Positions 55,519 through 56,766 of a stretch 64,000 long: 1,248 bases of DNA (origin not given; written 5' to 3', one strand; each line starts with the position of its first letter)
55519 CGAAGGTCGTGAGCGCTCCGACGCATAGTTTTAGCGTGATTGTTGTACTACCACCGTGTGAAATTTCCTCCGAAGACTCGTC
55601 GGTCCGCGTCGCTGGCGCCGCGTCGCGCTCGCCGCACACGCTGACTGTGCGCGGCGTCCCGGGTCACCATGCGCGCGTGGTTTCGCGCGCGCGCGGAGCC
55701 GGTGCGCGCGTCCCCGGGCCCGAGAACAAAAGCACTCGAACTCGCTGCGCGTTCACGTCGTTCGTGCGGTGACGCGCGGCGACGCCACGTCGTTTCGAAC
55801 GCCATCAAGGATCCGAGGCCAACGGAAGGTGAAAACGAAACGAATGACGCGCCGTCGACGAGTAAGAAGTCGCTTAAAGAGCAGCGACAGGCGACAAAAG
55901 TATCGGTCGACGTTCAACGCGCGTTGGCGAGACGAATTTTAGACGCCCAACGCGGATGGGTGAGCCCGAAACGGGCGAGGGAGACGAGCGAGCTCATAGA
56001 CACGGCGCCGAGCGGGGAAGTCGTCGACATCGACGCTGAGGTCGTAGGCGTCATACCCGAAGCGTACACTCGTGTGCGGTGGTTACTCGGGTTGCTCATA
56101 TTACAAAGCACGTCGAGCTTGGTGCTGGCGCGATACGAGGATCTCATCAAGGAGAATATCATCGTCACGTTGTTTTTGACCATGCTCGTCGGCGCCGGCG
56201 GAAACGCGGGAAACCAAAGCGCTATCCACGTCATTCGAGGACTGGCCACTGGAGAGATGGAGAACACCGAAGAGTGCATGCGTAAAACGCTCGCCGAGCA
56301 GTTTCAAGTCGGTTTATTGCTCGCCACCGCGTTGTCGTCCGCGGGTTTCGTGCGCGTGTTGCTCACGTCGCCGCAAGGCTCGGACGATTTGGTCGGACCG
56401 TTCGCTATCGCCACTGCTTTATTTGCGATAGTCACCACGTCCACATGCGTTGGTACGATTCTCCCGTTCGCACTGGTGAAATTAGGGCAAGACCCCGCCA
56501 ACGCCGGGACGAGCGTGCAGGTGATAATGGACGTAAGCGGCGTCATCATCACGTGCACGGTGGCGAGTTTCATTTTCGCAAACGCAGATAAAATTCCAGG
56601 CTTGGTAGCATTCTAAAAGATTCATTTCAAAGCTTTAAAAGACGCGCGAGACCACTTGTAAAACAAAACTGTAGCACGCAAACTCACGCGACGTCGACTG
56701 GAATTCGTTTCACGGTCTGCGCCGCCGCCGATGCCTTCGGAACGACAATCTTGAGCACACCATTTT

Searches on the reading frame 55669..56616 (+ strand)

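Call 79: search_protein_families(library=pfam, proteins=[window:55669-56616:+], max_evalue=0.001)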
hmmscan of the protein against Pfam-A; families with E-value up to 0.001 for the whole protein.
window:55669-56616:+ (315 aa): 1 family
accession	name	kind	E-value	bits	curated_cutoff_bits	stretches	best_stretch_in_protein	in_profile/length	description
PF01769.21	MgtE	-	3.5e-21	76.2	27.6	1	171-297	2-124/125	Divalent cation transporter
